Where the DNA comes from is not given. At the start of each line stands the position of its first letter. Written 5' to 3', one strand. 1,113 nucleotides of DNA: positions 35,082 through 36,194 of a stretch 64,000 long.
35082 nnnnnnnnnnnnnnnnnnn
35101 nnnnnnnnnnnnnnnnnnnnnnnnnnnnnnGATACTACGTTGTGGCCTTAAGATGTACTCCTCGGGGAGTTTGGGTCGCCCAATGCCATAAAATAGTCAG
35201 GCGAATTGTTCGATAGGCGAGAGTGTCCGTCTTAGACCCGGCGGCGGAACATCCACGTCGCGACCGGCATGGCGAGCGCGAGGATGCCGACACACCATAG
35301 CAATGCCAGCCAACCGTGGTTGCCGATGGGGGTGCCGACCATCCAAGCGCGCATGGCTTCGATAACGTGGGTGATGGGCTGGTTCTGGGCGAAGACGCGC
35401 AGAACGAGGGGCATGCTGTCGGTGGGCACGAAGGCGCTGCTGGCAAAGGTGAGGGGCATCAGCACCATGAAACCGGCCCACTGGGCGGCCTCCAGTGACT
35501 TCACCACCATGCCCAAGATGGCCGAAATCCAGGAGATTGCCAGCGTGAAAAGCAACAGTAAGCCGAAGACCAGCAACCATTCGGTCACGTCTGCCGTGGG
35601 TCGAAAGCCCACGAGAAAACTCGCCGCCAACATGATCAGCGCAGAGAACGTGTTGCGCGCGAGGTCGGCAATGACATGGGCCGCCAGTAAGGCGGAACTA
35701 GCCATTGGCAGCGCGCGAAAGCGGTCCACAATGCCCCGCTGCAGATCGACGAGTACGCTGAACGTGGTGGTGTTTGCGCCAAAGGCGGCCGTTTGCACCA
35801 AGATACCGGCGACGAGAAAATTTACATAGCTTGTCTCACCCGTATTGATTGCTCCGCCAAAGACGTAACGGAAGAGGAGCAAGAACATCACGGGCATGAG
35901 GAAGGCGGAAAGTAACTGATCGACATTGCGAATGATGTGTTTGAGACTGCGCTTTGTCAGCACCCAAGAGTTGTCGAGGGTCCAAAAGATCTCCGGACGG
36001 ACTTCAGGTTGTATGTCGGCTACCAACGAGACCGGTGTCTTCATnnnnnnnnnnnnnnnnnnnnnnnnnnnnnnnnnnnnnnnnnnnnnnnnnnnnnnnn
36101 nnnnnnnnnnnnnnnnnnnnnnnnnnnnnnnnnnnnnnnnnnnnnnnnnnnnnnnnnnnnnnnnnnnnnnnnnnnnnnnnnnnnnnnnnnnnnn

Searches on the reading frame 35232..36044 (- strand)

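Call 53: search_protein_families(library=pfam, proteins=[window:35232-36044:-], max_evalue=0.00001)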
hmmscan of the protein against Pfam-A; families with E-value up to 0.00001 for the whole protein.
window:35232-36044:- (270 aa): 2 families
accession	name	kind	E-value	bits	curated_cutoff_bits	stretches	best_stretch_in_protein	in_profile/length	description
PF01061.29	ABC2_membrane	-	1.4e-32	113.4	26.9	1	27-234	4-209/211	ABC-2 type transporter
PF12698.13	ABC2_membrane_3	-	3.5e-16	59.7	31.6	1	69-258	156-343/347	ABC-2 family transporter protein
